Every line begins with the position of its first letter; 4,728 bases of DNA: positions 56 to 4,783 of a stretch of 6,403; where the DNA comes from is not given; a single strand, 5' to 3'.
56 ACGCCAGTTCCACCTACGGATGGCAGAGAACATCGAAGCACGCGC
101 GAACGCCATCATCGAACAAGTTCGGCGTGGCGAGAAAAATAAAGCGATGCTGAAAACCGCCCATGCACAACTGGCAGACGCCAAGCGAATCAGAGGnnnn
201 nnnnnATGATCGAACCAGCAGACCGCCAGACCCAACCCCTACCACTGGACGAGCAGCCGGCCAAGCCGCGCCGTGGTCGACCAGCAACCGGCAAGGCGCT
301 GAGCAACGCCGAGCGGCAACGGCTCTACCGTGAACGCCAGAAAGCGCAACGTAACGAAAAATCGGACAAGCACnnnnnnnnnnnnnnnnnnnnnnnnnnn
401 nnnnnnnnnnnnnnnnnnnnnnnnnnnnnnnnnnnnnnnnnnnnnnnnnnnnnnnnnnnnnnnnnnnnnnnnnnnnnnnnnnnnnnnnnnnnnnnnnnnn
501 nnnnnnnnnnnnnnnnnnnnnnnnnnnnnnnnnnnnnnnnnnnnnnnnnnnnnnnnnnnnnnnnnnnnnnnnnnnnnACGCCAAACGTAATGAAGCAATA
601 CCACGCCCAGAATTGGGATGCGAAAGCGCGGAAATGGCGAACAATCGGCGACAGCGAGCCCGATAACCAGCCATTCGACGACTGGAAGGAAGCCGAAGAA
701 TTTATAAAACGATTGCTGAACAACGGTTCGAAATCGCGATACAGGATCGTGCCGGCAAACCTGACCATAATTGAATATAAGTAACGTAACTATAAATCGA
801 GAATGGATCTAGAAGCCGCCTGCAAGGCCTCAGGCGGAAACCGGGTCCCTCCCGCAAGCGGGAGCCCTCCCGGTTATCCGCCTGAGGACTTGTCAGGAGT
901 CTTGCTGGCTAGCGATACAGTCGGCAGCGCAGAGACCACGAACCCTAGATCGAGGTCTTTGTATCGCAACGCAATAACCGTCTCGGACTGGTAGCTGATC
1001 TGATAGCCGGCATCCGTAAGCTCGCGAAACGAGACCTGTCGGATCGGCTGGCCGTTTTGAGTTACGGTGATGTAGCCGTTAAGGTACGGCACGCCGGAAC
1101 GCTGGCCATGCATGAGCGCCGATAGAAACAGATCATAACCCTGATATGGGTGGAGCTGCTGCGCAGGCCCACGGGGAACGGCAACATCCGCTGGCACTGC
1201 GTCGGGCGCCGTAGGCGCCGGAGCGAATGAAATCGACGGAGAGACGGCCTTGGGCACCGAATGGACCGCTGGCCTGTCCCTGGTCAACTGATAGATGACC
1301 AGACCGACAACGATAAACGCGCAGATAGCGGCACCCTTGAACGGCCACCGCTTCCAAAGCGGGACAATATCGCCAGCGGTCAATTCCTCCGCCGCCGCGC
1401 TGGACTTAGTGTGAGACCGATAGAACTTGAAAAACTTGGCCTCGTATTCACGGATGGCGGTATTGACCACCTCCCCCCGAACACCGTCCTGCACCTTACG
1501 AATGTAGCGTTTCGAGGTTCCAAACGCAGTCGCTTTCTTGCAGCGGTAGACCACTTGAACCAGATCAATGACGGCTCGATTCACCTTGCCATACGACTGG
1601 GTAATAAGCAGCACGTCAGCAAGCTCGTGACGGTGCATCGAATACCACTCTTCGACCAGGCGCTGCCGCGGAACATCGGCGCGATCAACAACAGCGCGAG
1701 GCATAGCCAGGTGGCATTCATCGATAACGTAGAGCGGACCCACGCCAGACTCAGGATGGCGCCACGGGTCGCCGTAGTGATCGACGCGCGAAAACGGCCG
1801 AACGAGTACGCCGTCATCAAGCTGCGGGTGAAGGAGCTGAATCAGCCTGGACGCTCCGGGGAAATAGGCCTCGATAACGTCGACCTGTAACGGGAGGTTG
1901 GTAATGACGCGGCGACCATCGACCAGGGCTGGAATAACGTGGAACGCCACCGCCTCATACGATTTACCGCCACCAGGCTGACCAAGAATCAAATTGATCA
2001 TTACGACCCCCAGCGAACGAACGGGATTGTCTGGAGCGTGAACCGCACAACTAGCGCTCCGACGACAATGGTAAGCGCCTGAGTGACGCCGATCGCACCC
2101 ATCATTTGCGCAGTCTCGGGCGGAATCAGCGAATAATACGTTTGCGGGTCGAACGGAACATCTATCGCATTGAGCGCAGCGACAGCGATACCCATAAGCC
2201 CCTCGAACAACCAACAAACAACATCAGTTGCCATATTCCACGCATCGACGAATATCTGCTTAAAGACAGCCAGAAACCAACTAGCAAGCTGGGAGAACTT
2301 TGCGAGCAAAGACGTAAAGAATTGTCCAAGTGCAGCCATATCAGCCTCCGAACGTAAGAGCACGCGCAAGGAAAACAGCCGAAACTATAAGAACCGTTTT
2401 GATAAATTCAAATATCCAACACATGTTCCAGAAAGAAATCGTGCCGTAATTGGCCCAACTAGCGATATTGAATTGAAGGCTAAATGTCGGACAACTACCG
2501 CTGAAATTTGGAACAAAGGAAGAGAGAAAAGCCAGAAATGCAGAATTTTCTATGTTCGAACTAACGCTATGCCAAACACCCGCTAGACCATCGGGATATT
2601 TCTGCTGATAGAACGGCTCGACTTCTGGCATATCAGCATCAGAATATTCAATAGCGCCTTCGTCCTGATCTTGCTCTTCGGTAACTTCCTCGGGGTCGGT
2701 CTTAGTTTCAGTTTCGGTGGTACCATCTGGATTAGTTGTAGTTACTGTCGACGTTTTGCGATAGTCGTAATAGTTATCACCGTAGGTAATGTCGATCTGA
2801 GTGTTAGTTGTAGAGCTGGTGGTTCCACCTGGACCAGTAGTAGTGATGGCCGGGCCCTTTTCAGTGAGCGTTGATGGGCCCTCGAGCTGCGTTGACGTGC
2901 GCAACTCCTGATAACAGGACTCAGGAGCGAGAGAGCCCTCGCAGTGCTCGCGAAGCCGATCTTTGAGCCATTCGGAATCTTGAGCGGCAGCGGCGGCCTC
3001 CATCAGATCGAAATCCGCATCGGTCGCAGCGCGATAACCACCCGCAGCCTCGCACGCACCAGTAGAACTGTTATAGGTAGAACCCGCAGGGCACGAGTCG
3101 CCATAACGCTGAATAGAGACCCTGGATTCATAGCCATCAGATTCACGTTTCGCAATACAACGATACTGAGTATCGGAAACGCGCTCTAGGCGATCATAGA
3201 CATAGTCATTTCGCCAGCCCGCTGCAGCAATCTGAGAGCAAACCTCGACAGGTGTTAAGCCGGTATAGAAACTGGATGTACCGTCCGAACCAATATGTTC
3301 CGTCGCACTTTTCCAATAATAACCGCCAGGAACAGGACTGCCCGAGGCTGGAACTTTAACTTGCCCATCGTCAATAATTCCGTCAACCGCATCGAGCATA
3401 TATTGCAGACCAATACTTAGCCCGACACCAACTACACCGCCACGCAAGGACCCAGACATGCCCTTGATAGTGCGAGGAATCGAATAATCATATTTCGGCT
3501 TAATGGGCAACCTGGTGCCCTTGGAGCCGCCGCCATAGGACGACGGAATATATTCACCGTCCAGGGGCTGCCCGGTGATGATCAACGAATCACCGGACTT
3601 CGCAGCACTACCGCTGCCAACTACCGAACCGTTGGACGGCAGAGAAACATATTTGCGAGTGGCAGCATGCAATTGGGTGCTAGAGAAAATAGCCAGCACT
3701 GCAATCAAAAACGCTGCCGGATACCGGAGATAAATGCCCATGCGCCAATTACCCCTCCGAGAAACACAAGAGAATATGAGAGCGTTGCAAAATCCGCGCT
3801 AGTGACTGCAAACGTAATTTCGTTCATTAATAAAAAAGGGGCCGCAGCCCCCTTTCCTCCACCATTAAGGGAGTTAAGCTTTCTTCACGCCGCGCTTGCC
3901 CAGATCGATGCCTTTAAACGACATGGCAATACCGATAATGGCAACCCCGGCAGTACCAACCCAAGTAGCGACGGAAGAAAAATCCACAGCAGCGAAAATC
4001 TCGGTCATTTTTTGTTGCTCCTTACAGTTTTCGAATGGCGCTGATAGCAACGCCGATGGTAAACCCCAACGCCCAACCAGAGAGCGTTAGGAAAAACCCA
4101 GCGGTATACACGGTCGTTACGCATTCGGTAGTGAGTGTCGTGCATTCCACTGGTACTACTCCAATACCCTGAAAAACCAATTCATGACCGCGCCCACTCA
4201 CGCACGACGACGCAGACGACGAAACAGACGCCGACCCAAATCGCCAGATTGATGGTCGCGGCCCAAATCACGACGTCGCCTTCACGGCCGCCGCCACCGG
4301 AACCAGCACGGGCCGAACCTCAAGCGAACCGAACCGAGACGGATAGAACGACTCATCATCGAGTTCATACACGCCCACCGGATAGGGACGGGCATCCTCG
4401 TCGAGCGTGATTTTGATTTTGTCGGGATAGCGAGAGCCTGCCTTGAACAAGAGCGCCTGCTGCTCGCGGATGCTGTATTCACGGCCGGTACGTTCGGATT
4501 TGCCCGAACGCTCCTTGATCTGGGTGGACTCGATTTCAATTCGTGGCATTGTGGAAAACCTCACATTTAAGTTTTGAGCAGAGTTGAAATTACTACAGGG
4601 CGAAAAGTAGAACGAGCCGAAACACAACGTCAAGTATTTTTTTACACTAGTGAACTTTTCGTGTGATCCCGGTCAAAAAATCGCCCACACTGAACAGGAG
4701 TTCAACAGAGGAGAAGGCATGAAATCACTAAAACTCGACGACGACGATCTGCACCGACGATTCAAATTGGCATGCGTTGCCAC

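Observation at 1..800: Counter-oriented two-gene module with no recognisable family: a 55-aa helical protein translationally coupled to an AT-hook / Arg-rich / coiled-coil protein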

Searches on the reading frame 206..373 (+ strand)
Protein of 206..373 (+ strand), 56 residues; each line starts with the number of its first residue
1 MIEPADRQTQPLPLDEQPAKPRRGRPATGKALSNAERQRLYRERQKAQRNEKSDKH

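Call 19: search_protein_families(library=pfam, proteins=[window:206-373:+], max_evalue=10)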
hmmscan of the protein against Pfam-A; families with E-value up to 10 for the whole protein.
seq(56 aa): 0 families

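Call 47: search_dna_similar(query=window:206-373:+, collection=plasmids, mode=protein, max_evalue=1, max_rows=30)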
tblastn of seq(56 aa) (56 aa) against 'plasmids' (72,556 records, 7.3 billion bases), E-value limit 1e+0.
Records with a match: 51; places in all: 56; records where one place covers at least 80% of the query: 22.
Best place of each record, by identity: 60-80% 22; <60% 29.
By first word of the organism name: Aeromonas 23; Ralstonia 14; Pseudomonas 7; Serratia 3; Klebsiella 1; Pantoea 1; Mixta 1; Shinella 1.
By predicted mobility (MOB-suite, as given by PLSDB): mobilizable 27; non-mobilizable 24.
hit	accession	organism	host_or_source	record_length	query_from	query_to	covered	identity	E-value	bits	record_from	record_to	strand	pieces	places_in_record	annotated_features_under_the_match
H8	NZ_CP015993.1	Pseudomonas sp. TCU-HL1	single cell,soil sample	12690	1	55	98%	78.2%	7e-21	90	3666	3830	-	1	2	hypothetical protein (x2)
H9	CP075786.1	Pseudomonas aeruginosa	Homo sapiens,Cell culture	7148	1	56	100%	62.5%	2e-10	60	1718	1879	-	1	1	hypothetical protein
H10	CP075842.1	Pseudomonas aeruginosa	Homo sapiens,Cell culture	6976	1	55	98%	61.8%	1e-9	58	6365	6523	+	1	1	hypothetical protein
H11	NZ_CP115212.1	Pseudomonas aeruginosa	Homo sapiens,culture samples from human ...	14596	1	55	98%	61.8%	2e-9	57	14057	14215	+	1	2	hypothetical protein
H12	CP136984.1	Pseudomonas aeruginosa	Homo sapiens,Wound/Abscess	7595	1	46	82%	71.7%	2e-9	57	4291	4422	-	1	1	hypothetical protein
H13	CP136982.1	Pseudomonas aeruginosa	Homo sapiens,Wound/Abscess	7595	1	46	82%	71.7%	2e-9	57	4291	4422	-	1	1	hypothetical protein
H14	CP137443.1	Pseudomonas aeruginosa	Homo sapiens,urine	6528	7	45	70%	69.2%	3e-6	49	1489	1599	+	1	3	hypothetical protein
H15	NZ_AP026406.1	Aeromonas caviae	-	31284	1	48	86%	50.0%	6e-2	36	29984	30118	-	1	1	hypothetical protein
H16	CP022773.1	Ralstonia solanacearum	Solanum tuberosum,single cell,Potato ...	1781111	1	48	86%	47.9%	2e-1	35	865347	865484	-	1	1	hypothetical protein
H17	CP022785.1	Ralstonia solanacearum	Solanum tuberosum,single cell,Potato ...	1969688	1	48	86%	47.9%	2e-1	35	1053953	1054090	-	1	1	hypothetical protein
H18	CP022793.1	Ralstonia solanacearum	Solanum tuberosum,single cell,Potato ...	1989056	1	48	86%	47.9%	2e-1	35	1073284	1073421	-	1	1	hypothetical protein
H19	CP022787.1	Ralstonia solanacearum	Solanum tuberosum,single cell,Potato ...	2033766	1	48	86%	47.9%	2e-1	35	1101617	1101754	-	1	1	hypothetical protein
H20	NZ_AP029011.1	Ralstonia pseudosolanacearum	-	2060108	1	48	86%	47.9%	2e-1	35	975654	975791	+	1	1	none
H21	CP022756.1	Ralstonia solanacearum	Solanum tuberosum,single cell,Potato ...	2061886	1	48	86%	47.9%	2e-1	35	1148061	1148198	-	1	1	hypothetical protein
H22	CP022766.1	Ralstonia solanacearum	Solanum tuberosum,single cell,Potato ...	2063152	1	48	86%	47.9%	2e-1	35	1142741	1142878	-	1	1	hypothetical protein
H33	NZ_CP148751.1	Aeromonas hydrophila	-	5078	14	46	59%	63.6%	3e-3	40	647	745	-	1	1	hypothetical protein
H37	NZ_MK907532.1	Aeromonas sp.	-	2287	15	50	64%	58.3%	2e-1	35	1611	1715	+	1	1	hypothetical protein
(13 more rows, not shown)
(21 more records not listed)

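Call 49: get_annotated_region(hit=H37, flank=3000)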
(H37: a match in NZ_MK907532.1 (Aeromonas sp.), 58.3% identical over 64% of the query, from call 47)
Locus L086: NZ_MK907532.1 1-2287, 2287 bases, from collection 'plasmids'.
description: Aeromonas sp. strain M1 plasmid pAerI, complete sequence
organism: Aeromonas sp. (NCBI taxid 647)
taxonomy: Bacteria; Pseudomonadota; Gammaproteobacteria; Aeromonadales; Aeromonadaceae; Aeromonas; Aeromonas sp.
host: -; source: -; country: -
typing (MOB-suite, as given by PLSDB): non-mobilizable
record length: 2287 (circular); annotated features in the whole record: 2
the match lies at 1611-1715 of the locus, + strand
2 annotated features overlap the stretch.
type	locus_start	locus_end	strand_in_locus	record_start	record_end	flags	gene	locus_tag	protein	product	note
CDS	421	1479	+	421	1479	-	-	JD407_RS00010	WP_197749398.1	protein rep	GO:0006260 - DNA replication [Evidence IEA]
CDS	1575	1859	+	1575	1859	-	-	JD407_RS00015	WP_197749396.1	hypothetical protein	-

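Call 50: get_annotated_region(hit=H33, flank=5000)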
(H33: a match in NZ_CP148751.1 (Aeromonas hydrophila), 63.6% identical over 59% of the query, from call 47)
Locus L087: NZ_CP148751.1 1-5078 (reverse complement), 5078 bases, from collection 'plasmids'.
description: Aeromonas hydrophila strain AH230115 plasmid unnamed2, complete sequence
organism: Aeromonas hydrophila (NCBI taxid 644)
taxonomy: Bacteria; Pseudomonadota; Gammaproteobacteria; Aeromonadales; Aeromonadaceae; Aeromonas; Aeromonas hydrophila
host: -; source: -; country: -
typing (MOB-suite, as given by PLSDB): mobilizable; relaxase MOBP
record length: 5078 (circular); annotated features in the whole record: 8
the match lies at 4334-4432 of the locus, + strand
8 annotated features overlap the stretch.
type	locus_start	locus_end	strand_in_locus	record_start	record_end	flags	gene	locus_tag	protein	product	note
CDS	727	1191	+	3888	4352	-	-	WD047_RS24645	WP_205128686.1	MbeB family mobilization protein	-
CDS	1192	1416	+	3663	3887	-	-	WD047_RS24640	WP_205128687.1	MbeD family mobilization/exclusion protein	-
CDS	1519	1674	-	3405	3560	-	-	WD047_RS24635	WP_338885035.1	DUF1508 domain-containing protein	-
CDS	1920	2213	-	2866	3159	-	-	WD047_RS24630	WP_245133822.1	type II toxin-antitoxin system RelE/ParE family toxin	GO:0030541 - plasmid partitioning [Evidence IEA]; GO:0051290 - protein heterotetramerization [Evidence IEA]; GO:0009432 ...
CDS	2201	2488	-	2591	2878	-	-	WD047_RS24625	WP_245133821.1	CopG family ribbon-helix-helix protein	-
CDS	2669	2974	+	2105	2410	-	-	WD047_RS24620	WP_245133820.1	hypothetical protein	-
CDS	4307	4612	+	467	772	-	-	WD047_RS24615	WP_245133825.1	hypothetical protein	-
CDS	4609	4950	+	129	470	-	-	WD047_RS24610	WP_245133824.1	MobC family plasmid mobilization relaxosome protein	-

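Call 51: get_annotated_region(hit=H8, flank=7000)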
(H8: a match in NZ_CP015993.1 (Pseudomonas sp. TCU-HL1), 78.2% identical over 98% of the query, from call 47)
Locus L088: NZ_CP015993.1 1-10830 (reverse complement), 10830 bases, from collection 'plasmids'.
description: Pseudomonas sp. TCU-HL1 isolate Hualien, Taiwan plasmid pTCUH, complete sequence
organism: Pseudomonas sp. TCU-HL1 (NCBI taxid 1856685)
taxonomy: Bacteria; Pseudomonadota; Gammaproteobacteria; Pseudomonadales; Pseudomonadaceae; Pseudomonas; Pseudomonas sp. TCU-HL1
host: -; source: single cell,soil sample; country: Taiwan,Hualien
typing (MOB-suite, as given by PLSDB): non-mobilizable
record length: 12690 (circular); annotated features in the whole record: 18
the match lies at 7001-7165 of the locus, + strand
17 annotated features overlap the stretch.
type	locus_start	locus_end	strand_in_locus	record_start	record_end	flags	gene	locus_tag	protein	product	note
CDS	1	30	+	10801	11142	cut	-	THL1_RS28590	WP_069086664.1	hypothetical protein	-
CDS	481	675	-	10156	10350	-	-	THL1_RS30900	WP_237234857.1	hypothetical protein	-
CDS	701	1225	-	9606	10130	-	-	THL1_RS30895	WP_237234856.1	hypothetical protein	-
CDS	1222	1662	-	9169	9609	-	-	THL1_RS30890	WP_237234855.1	zonular occludens toxin domain-containing protein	-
CDS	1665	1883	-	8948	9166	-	-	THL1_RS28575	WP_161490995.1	DUF2523 domain-containing protein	-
CDS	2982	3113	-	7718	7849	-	-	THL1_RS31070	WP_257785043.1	hypothetical protein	-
CDS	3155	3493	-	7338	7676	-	-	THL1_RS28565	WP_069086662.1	hypothetical protein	-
CDS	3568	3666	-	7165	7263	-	-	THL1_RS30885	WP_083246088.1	major capsid protein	-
CDS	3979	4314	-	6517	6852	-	-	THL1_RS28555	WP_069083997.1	DNA-binding protein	-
CDS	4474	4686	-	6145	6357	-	-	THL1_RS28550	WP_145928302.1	hypothetical protein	-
CDS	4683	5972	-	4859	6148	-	-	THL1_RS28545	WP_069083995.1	phage/plasmid replication protein, II/X family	GO:0006260 - DNA replication [Evidence IEA]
CDS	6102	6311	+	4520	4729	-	-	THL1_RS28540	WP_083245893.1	hypothetical protein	-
CDS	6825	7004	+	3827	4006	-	-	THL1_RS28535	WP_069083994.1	hypothetical protein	-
CDS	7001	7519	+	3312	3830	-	-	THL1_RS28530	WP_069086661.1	hypothetical protein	-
CDS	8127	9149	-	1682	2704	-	-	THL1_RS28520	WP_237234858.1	zonular occludens toxin domain-containing protein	-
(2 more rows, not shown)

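Call 95: search_protein_representatives(protein=window:206-373:+)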
Query: 56 residues. Proteins with E-value up to 0.001 (for the whole library): 190; up to 1e-10: 48; up to 1e-30: 0. The best 150 are listed.
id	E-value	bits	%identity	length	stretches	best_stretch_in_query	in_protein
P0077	2.0e-19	83.9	85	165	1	1-53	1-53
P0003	3.1e-19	83.4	89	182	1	1-54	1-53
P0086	1.7e-18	81.1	78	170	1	1-55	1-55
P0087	1.6e-17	78.1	83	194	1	1-52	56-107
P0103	7.8e-17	75.9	81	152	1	1-52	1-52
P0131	1.7e-16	74.9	76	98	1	1-50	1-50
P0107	3.2e-16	74.0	73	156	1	1-55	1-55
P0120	1.4e-15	72.0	75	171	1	1-53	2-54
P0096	2.0e-15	71.6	75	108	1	1-53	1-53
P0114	1.0e-14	69.3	82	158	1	1-53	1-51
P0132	1.2e-14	69.1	73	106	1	1-49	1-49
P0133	7.6e-14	66.6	69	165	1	1-54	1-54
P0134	1.6e-13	65.6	69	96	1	1-54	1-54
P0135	2.3e-13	65.1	71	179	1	1-49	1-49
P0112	2.6e-13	65.0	72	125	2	1-52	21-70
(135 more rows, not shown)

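Call 98: search_protein_families(library=pfam, alignment_id=A4, max_evalue=0.001)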
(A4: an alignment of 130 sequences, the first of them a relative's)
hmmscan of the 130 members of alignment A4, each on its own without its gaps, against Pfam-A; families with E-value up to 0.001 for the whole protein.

A. member 1, P0131 (98 aa): 0 families

B. families by the number of members that match (of 130 scanned): 12 families
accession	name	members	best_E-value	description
PF01166.23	TSC22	2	0.00018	TSC-22/dip/bun family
PF01026.27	TatD_DNase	1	5.2e-31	TatD related DNase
PF14197.11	Cep57_CLD_2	1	3.1e-06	Centrosome localisation domain of PPC89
PF25588.1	DUF7934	1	0.00051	Family of unknown function (DUF7934)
PF04508.17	Pox_A_type_inc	1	0.0006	Viral A-type inclusion protein repeat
PF17082.10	Spc29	1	0.00066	Spindle Pole Component 29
PF16888.10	YwqH-like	1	0.0007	YwqH-like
PF11656.13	DUF3811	1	0.00074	YjbD family (DUF3811)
PF08647.16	BRE1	1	0.00074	BRE1 E3 ubiquitin ligase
PF00261.25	Tropomyosin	1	0.00087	Tropomyosin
PF02321.23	OEP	1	0.00088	Outer membrane efflux protein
PF15743.10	SPATA1_C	1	0.00098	Spermatogenesis-associated C-terminus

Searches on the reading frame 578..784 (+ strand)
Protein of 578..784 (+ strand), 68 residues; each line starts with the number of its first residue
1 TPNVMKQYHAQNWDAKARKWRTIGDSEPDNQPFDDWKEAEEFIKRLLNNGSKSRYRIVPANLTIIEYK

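Call 19: search_protein_families(library=pfam, proteins=[window:584-781:+], max_evalue=10)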
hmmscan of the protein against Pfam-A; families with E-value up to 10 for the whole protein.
seq(66 aa): 2 families
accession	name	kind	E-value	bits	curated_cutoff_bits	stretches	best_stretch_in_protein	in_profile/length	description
PF16035.10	Chalcone_2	-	0.12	12.6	27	1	25-61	59-95/203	Chalcone isomerase like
PF10765.14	Phage_P22_NinX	-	0.14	12.9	22.6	1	14-43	35-64/114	Bacteriophage P22, NinX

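Call 39: search_protein_families(library=pfam, proteins=[window:584-781:+], max_evalue=10)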
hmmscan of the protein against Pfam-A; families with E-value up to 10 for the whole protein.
seq(66 aa): 2 families
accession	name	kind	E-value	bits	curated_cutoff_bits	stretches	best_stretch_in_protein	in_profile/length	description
PF16035.10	Chalcone_2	-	0.12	12.6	27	1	25-61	59-95/203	Chalcone isomerase like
PF10765.14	Phage_P22_NinX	-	0.14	12.9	22.6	1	14-43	35-64/114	Bacteriophage P22, NinX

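Call 86: find_homologous_proteins(query=window:578-784:+, max_evalue=0.01)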
Query window:578-784:+: no candidate shares three 5-residue words with the query. No homologue found.

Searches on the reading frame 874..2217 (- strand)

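Call 12: search_protein_families(library=pfam, proteins=[window:874-2217:-], max_evalue=0.01)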
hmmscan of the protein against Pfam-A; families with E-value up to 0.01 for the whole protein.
window:874-2217:- (447 aa): 1 family
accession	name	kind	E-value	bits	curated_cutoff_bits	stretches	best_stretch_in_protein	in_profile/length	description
PF05707.18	Zot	-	1.5e-23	83.7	20.3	1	73-271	1-195/197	Zonular occludens toxin (Zot)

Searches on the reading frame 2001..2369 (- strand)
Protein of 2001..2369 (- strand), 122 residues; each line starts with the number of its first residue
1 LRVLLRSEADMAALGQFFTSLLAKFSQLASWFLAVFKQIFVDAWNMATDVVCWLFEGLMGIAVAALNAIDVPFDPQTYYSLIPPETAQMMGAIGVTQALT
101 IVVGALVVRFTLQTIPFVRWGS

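Call 12: search_protein_families(library=pfam, proteins=[window:2001-2369:-], max_evalue=0.01)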
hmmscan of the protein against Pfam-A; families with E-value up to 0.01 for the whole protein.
window:2001-2369:- (122 aa): 1 family
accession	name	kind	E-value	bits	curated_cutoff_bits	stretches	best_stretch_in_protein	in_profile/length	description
PF10734.14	DUF2523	-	5.4e-07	30.5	22.1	1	76-113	42-79/80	Protein of unknown function (DUF2523)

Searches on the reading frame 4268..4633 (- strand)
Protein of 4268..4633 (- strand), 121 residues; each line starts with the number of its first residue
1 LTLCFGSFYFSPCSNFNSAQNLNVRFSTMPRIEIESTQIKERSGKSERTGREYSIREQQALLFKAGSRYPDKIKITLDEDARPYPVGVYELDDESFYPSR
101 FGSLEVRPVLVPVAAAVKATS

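Call 12: search_protein_families(library=pfam, proteins=[window:4268-4633:-], max_evalue=0.01)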
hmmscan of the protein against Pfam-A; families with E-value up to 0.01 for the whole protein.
window:4268-4633:- (121 aa): 2 families
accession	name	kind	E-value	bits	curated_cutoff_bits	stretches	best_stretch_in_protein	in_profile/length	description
PF02303.23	Phage_DNA_bind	-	1.3e-17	64.3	25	1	32-107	5-78/82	Helix-destabilising protein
PF00216.26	Bac_DNA_binding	-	0.0085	16.8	22.4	0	35-73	51-89/90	Bacterial DNA-binding protein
